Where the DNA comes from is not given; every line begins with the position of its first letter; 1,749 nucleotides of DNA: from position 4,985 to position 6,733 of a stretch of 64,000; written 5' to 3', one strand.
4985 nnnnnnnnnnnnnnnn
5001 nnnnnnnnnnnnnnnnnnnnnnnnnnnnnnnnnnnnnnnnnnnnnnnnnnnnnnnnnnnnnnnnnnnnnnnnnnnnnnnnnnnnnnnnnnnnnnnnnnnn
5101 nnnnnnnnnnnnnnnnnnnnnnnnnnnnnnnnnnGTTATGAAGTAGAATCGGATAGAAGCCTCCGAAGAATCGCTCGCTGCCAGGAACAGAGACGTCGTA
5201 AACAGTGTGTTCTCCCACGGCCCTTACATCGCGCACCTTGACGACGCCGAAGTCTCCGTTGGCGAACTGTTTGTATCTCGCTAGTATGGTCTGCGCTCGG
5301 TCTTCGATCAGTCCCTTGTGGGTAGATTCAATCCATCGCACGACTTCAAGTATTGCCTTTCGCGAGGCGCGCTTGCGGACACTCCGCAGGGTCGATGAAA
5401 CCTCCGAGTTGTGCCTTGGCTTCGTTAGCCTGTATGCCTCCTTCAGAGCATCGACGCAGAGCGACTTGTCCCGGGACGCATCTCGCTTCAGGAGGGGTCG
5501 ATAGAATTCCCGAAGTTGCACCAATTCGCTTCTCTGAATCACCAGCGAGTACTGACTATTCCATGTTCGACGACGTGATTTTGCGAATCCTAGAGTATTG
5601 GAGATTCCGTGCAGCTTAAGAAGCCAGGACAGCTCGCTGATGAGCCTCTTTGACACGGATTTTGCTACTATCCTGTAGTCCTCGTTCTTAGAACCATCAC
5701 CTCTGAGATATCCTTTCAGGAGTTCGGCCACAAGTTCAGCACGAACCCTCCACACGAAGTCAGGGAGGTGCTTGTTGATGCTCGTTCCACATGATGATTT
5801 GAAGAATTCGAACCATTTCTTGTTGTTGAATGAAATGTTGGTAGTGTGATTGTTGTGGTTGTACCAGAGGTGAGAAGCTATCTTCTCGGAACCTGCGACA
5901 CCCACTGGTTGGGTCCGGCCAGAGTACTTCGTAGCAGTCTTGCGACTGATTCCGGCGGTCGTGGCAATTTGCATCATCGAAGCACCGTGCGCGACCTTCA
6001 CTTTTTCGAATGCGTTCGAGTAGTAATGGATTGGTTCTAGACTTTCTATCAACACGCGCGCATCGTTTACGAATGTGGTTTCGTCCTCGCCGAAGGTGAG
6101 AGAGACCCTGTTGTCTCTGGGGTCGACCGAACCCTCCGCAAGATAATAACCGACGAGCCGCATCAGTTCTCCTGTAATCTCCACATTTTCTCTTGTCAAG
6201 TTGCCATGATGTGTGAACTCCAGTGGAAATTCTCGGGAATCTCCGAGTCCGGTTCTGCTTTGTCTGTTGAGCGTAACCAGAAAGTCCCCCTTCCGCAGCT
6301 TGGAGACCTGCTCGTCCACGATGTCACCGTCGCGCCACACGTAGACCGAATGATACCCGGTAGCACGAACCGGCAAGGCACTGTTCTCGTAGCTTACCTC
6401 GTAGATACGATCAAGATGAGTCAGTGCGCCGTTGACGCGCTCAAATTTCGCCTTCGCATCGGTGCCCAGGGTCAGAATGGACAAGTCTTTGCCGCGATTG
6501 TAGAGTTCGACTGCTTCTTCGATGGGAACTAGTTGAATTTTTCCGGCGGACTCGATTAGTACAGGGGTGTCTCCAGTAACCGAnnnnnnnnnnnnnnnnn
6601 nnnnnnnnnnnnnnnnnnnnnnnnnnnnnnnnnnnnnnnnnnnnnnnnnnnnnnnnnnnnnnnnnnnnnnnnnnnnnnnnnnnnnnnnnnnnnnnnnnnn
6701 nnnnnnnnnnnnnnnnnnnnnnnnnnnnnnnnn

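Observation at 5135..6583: Intein inserted directly before the PLP-binding SGHK motif of cysteine desulfurase SufS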

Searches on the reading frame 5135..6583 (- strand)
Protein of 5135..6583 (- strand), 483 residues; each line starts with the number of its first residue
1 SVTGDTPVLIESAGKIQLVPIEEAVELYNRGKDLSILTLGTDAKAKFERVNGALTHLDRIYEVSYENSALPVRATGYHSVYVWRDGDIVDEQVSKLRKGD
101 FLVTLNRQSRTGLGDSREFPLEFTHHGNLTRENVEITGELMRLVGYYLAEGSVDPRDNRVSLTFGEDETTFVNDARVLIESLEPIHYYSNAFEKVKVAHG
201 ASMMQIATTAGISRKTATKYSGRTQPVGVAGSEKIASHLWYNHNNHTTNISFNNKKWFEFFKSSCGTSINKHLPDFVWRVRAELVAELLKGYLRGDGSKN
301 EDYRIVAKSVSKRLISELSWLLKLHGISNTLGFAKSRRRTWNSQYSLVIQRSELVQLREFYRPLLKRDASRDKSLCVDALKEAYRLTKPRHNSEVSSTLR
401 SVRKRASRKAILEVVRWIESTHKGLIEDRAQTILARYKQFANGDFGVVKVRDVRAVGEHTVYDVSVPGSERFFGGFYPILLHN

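Call 4: search_protein_families(library=pfam, proteins=[window:5135-6583:-], max_evalue=0.1)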
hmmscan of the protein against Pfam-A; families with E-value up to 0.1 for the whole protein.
window:5135-6583:- (483 aa): 3 families
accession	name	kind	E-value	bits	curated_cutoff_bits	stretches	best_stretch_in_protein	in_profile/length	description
PF14528.11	LAGLIDADG_3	-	5.6e-11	43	22.5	2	284-356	2-76/82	LAGLIDADG-like domain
PF14890.11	Intein_splicing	-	1.1e-10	41.9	35.8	1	17-483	9-155/155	Intein splicing domain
PF20781.2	TssR_C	-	0.091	13.4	25.7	0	344-392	2-49/141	TssR C-terminal domain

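Call 5: search_protein_families(library=ncbifam, proteins=[window:5135-6583:-], max_evalue=0.1)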
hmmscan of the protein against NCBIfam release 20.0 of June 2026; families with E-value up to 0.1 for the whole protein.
window:5135-6583:- (483 aa): 11 families
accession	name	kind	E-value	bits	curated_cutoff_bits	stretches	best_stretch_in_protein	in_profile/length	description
NF011491.0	PRK14898.1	equivalog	4.1e-14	51.6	783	1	247-483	299-543/860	DNA-directed RNA polymerase subunit A''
NF045703.1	rSAM_Tes_intein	exception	9.6e-10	36.9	1700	1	24-112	194-282/1040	tetraether lipid synthase Tes, intein-containing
NF011303.0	PRK14715.1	equivalog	1.8e-07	28.7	1585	1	268-342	1197-1273/1627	DNA-directed DNA polymerase II large subunit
TIGR01445.1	intein_Nterm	domain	7.4e-05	23.7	24.5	1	2-82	2-83/83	intein N-terminal splicing region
NF006207.0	PRK08332.1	equivalog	0.00012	19.4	2400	1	258-329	1071-1141/1684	vitamin B12-dependent ribonucleotide reductase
NF038098.1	GyrA_w_intein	exception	0.0005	18.1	1850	1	266-470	317-525/1232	intein-containing DNA gyrase subunit A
NF005852.0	PRK07773.1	equivalog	0.0033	15.8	780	0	266-473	593-818/886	replicative DNA helicase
NF003157.0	PRK04132.1-2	equivalog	0.0077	14.2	1103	0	455-483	569-597/864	replication factor C small subunit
NF003159.0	PRK04132.1-4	equivalog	0.034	12.1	999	0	408-483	514-584/852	replication factor C small subunit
NF003162.0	PRK04140.1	equivalog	0.058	12.4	263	1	190-222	129-161/317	transcriptional regulator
NF000738.0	PRK00043.3-1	equivalog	0.072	12.7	445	0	164-232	93-159/221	thiamine phosphate synthase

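Call 8: find_homologous_proteins(query=window:5135-6583:-, max_evalue=0.00001)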
Query window:5135-6583:- (483 aa): 36 proteins with E <= 0.00001 among 7916 candidates.
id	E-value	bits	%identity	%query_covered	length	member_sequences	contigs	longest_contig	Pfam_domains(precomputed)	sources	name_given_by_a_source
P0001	8.4e-91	323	41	81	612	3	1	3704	PF00266.26,PF14890.12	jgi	jgi:intein/homing endonuclease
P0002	3.9e-76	275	32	100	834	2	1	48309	PF14528.12,PF04104.20,PF14890.12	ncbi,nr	ncbi:MAG: hypothetical protein KAT77_05560, partial [Nanoarchaeota archaeon]|nr:hypothetical protein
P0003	8.3e-73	264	33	100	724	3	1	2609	PF14528.12,PF14890.12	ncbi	ncbi:MAG: hypothetical protein AABX05_01450, partial [Nanoarchaeota archaeon]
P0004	1.3e-71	260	34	100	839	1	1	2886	PF01896.26,PF14890.12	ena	-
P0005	9.6e-70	254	33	100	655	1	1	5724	PF14528.12,PF14890.12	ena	-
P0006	1.0e-63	234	35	77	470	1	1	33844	PF14528.12,PF14890.12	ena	-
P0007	8.3e-47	178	33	70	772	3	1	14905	PF01896.26,PF14890.12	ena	-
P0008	6.5e-42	162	30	72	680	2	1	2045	PF14528.12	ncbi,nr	ncbi:MAG: hypothetical protein KKH52_03155, partial [Nanoarchaeota archaeon]|nr:hypothetical protein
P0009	1.3e-31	128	36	38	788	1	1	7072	PF16363.12,PF01370.28,PF14890.12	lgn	-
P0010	9.2e-31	125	29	100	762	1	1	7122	PF16363.12,PF14528.12,PF01370.28,PF14890.12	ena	-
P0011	5.0e-30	123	27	100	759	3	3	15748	PF04321.24,PF16363.12,PF02719.22,PF01073.26,PF14528.12,PF01370.28,PF14890.12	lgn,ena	-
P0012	3.9e-29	120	27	100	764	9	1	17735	PF16363.12,PF05368.20,PF14528.12,PF01370.28,PF14890.12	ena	-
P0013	9.2e-29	118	25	100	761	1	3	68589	PF16363.12,PF14528.12,PF01370.28,PF14890.12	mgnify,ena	mgnify:CR=1 FL=1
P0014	3.7e-27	113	26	100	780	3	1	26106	PF16363.12,PF01370.28,PF14890.12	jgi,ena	jgi:GDP-D-mannose dehydratase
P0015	2.6e-26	110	26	100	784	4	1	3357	PF16363.12,PF02719.22,PF01370.28,PF14890.12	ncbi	-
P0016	6.0e-26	109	28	51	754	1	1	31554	PF04321.24,PF16363.12,PF01370.28,PF14890.12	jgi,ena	-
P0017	8.6e-26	109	39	23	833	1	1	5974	PF14528.12,PF00004.36,PF17862.8,PF01434.25,PF14890.12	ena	-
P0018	1.2e-25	108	26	74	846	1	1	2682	PF04321.24,PF16363.12,PF02719.22,PF01073.26,PF07993.19,PF01370.28,PF14890.12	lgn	-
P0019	2.0e-25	107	27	100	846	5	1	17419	PF04321.24,PF16363.12,PF02719.22,PF01073.26,PF07993.19,PF13460.13,PF01370.28,PF14890.12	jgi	-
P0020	2.4e-25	107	27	100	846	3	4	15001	PF04321.24,PF16363.12,PF02719.22,PF01073.26,PF07993.19,PF01370.28,PF14890.12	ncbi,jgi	-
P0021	1.7e-24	104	29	49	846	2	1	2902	PF04321.24,PF16363.12,PF02719.22,PF01073.26,PF07993.19,PF00106.32,PF01370.28,PF14890.12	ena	-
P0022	5.9e-24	103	25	100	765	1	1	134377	PF16363.12,PF01370.28,PF14890.12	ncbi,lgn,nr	ncbi:MAG: GDP-mannose 4,6-dehydratase [Chloroflexi bacterium]|nr:GDP-mannose 4,6-dehydratase [Chloro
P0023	3.0e-23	100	37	22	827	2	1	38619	PF04321.24,PF16363.12,PF02719.22,PF01073.26,PF07993.19,PF13460.13,PF01370.28,PF14890.12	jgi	-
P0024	5.5e-23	99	28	100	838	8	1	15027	PF04321.24,PF16363.12,PF02719.22,PF01073.26,PF07993.19,PF01370.28,PF14890.12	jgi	jgi:dTDP-glucose 4,6-dehydratase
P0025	1.4e-21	95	26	46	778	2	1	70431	PF14528.12,PF17862.8,PF01434.25,PF14890.12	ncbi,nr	ncbi:MAG: cell division protease FtsH [Parcubacteria group bacterium Greene1014_47]|nr:MAG: cell div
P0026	6.0e-19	86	24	100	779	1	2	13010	PF16363.12,PF01370.28,PF14890.12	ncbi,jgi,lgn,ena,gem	-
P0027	1.4e-16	78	25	100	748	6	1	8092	PF04321.24,PF16363.12,PF01370.28,PF14890.12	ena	-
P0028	2.5e-16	78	27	68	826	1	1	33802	PF00004.36,PF17862.8,PF01434.25,PF14890.12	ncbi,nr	ncbi:MAG: ATP-dependent zinc metalloprotease FtsH [Elusimicrobia bacterium]|nr:ATP-dependent zinc me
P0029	3.0e-14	71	26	100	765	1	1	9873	PF08542.17,PF14528.12,PF00004.36,PF05496.19,PF13177.13,PF14890.12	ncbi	-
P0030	4.5e-14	70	24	100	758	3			PF08542.17,PF00004.36,PF05496.19,PF13177.13,PF03215.22,PF04851.22,PF14890.12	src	-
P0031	1.6e-12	65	24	72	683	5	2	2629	PF14528.12,PF14890.12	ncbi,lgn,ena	-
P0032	2.7e-12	64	25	100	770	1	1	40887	PF08542.17,PF25361.2,PF00004.36,PF21960.3,PF05496.19,PF13177.13,PF14890.12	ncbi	-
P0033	7.2e-12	63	22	100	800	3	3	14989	PF13148.12,PF14890.12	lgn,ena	-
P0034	9.8e-11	59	27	44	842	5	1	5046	PF00437.27,PF14890.12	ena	-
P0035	8.3e-8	49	29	32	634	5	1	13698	PF08542.17,PF25361.2,PF00004.36,PF05496.19,PF13177.13,PF14890.12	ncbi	-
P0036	5.5e-6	43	29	39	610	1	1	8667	PF14528.12,PF14890.12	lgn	-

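Call 11: find_encoding_contigs(protein=P0001, flank=5000, max_places=4)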
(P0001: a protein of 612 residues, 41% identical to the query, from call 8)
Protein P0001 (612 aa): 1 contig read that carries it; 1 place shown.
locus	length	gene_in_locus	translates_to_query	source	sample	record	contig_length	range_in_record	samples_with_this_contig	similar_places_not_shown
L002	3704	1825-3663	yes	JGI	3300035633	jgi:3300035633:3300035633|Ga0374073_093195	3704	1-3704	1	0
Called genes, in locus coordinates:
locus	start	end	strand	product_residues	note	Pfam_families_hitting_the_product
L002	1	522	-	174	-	?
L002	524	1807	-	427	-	PF20695:UbiD_N (weak), PF01977:UbiD, PF20696:UbiD_C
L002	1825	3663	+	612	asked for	PF00266:Aminotran_5, PF14890:Intein_splicing (weak)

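Call 22: search_solved_structures(query=window:5135-6583:-, max_evalue=0.01, show_alignments=2)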
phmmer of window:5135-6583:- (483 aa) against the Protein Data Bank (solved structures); distinct sequences matched with E-value up to 0.01: 3.
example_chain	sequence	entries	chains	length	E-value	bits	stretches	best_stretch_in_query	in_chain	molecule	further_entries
5o9i_A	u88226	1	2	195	4.5e-10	42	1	29-105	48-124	Transcription initiation factor IIB,Transcription initiation factor IIB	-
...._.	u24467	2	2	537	9.7e-10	40.9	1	232-329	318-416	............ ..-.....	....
5o9j_A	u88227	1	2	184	4.7e-09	38.6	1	30-108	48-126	Transcription initiation factor IIB,Transcription initiation factor IIB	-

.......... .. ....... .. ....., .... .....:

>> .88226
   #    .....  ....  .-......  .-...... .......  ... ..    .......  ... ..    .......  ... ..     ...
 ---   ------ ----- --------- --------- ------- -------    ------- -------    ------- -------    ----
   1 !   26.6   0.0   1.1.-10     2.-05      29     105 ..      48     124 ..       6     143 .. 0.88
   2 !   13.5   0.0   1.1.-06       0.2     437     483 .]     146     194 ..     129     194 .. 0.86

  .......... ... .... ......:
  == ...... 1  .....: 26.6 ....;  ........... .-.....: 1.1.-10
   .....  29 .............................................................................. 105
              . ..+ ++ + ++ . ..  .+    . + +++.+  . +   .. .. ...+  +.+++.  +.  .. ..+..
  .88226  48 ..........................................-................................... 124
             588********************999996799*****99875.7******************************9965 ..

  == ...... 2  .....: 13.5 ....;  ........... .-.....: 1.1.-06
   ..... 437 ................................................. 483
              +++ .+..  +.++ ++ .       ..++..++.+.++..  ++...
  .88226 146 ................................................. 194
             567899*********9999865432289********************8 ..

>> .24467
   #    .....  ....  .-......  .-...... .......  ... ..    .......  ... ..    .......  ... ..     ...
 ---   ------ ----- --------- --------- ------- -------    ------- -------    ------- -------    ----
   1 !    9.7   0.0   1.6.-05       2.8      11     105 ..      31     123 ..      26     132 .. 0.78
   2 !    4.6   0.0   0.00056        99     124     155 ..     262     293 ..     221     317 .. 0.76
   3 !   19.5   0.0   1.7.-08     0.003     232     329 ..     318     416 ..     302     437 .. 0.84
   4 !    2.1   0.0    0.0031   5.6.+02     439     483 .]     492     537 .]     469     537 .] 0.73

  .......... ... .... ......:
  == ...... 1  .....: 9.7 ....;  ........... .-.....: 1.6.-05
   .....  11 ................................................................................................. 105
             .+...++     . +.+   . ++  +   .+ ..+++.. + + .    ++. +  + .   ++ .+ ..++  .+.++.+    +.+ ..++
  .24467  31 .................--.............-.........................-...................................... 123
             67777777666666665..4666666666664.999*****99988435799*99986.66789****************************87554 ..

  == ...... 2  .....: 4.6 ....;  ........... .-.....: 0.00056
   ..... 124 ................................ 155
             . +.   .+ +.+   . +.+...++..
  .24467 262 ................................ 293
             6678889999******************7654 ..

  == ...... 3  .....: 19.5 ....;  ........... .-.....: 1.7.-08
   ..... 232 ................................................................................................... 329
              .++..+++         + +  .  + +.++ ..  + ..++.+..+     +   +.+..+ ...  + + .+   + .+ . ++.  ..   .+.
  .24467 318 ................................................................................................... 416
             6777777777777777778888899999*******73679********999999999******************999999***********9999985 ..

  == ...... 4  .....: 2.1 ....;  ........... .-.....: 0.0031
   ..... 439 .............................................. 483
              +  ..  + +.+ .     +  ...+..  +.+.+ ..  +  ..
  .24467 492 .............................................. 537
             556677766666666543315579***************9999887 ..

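Call 27: search_protein_representatives(protein=window:5135-6583:-)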
Query: 483 residues. Proteins with E-value up to 0.001 (for the whole library): 853; up to 1e-10: 181; up to 1e-30: 26. The best 150 are listed.
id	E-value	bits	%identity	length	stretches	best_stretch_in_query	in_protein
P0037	1.1e-149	515.5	51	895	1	1-483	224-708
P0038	7.9e-74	265.4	40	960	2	244-483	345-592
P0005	3.0e-70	253.5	39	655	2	244-483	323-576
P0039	1.3e-68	248.2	35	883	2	242-483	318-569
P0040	1.6e-60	221.5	32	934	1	1-483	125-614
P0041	3.5e-57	210.5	40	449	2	1-179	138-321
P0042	1.8e-56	208.1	41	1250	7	245-331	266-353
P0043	8.8e-53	196.0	31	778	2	248-481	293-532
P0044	1.2e-52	195.6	32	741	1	1-483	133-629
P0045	7.0e-52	193.0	41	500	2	1-183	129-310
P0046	9.7e-52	192.5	36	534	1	1-337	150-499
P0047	2.2e-51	191.4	39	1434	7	1-179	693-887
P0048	5.9e-51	190.0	29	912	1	1-483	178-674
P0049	1.1e-47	179.2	40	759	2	243-483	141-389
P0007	2.6e-47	177.9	42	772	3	1-182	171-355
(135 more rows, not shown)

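Call 28: predict_structure(protein=window:5135-6583:-)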
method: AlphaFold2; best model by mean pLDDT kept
length: 483 residues; sequences in the alignment: 1
mean_pLDDT: 38.2   pTM: 0.23
mean pLDDT of the five models: 38.2, 36.3, 34.2, 32.7, 31.7
residues with pLDDT >= 90: 0; 70-90: 0; 50-70: 24; < 50: 459
segments of 3 or more residues with pLDDT < 50: 1-6, 14-17, 34-47, 49-456, 458-483
pLDDT, mean of each block of 10 residues (from residue 1): 44 52 63 48 47 36 29 28 30 32 32 30 41 47 43 38 40 43 37 37 43 41 28 22 23 28 27 31 40 37 43 45 42 40 41 43 33 39 39 47 42 41 35 35 39 42 43 32 28
secondary structure, 60 per line:
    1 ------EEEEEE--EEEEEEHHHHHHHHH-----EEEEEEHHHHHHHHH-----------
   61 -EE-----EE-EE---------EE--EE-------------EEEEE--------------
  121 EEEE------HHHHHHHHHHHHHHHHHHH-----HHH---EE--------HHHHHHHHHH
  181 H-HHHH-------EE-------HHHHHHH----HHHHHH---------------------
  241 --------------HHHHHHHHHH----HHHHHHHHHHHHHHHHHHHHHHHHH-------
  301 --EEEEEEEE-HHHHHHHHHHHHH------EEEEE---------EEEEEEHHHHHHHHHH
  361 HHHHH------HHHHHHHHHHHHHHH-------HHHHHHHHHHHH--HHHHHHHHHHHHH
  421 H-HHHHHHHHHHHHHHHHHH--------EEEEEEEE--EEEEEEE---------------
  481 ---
elements in order: E7-12 E15-20 H21-29 E35-40 H41-49 E102-106 E121-124 H131-149 H171-181 H183-186 H203-209 H214-219 H255-264 H269-293 E303-310 H312-324 E331-335 E345-350 H351-365 H372-386 H394-405 H408-421 H423-440 E449-456 E459-465

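Call 39: find_encoding_contigs(protein=P0007, flank=3000, max_places=2)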
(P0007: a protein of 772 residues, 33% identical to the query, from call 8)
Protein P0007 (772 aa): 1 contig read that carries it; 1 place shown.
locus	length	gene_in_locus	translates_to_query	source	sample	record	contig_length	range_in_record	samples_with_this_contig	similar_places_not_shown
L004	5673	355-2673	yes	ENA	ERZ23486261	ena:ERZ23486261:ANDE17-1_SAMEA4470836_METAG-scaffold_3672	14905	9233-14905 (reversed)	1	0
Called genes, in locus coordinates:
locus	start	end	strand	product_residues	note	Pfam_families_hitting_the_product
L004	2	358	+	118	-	?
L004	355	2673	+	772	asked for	PF14890:Intein_splicing, PF01896:DNA_primase_S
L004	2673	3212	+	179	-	PF22090:Gins51_C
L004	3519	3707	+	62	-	PF00935:Ribosomal_L44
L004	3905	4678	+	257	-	PF00575:S1, PF07541:EIF_2_alpha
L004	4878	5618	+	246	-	PF09754:PAC2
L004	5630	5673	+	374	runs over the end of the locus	PF04055:Radical_SAM, PF00633:HHH (faint), PF12836:HHH_3 (weak)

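Call 45: find_related_loci(query=A3, collection=genome_contigs, flank=6000)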
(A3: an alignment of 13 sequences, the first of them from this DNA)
Query A3 (483 aa) in genome_contigs; peptide patterns used: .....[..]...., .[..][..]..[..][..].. (x = any residue, [..] = any of these).
35 stretches matched a pattern; 30 encode a relative of the query (tblastn E <= 1e-3); 29 distinct loci.
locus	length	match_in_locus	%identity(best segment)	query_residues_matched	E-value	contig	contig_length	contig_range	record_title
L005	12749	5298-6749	64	1-483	0e+0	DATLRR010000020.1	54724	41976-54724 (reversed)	MAG TPA_asm: Nitrososphaerales archaeon isolate SMAG_U13909 k141_761520, whole genome shotgun sequence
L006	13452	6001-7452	60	1-483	0e+0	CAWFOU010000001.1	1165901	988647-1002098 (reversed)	MAG: uncultured archaeon isolate MFD05512.bin.2.38 genome assembly, contig: contig_14696, whole genome shotgun sequence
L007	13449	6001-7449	65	1-483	0e+0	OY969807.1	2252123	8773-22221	MAG: uncultured Nitrososphaerota archaeon isolate MFD05580.bin.1.78 genome assembly, chromosome: 1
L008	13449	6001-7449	56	1-483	0e+0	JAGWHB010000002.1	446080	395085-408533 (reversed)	MAG: Thaumarchaeota archaeon isolate REEA66 REEA66_2_length_446080_cov_7.883153, whole genome shotgun sequence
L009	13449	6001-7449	55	1-483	1e-175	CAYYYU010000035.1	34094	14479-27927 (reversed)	MAG TPA_asm: uncultured Nitrosopumilales archaeon isolate SRP271791_co1_140 genome assembly, contig: k141_225876, whole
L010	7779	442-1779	35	1-483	2e-88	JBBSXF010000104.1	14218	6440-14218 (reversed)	MAG: Nanoarchaeota archaeon isolate H41-bin124_1 H41_bin124_1_000000000104, whole genome shotgun sequence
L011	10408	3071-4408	35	1-483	2e-86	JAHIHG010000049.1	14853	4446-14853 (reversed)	MAG: Nanoarchaeota archaeon isolate KR11_N3.mb.40 KR11_N3.mb.40_k141_109073, whole genome shotgun sequence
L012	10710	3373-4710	36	1-483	2e-85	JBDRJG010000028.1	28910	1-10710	MAG: Candidatus Iainarchaeum archaeon isolate MEGAHIT-group-1.632 k141_4873094, whole genome shotgun sequence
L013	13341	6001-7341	36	1-483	2e-83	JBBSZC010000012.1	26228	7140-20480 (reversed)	MAG: Nanoarchaeota archaeon isolate H43-bin014_1 H43_bin014_1_000000000012, whole genome shotgun sequence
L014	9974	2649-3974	34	1-483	5e-83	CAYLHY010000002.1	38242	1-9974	MAG TPA_asm: Candidatus Woesearchaeota archaeon isolate binchicken_co19_580 genome assembly, contig: NODE_1357_length_38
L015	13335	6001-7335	33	1-483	4e-83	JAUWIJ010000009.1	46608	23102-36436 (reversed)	MAG: archaeon isolate CSMAG_2291 CSMAG_2291_k127_3147299_length_46608_cov_56.0919, whole genome shotgun sequence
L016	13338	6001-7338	33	1-483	1e-82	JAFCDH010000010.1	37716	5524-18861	Candidatus Pacearchaeota archaeon isolate Meg19_1012_Bin_410 Meg19_1012_Bin_410_scaffold_13690, whole genome shotgun seq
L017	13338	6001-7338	33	1-483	1e-80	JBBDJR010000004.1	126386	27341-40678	MAG: Candidatus Pacearchaeota archaeon isolate LejiaA_36_51 Lejia_A_245_length_126386_cov_31, whole genome shotgun seque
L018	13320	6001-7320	32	1-483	7e-81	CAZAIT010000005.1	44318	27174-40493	MAG TPA_asm: Candidatus Woesearchaeota archaeon isolate binchicken_co181_108 genome assembly, contig: NODE_963_length_44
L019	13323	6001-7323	33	1-483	2e-80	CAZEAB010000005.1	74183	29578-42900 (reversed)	MAG TPA_asm: uncultured Methanosarcinales archaeon isolate SRP200020_co5_83 genome assembly, contig: NODE_484_length_741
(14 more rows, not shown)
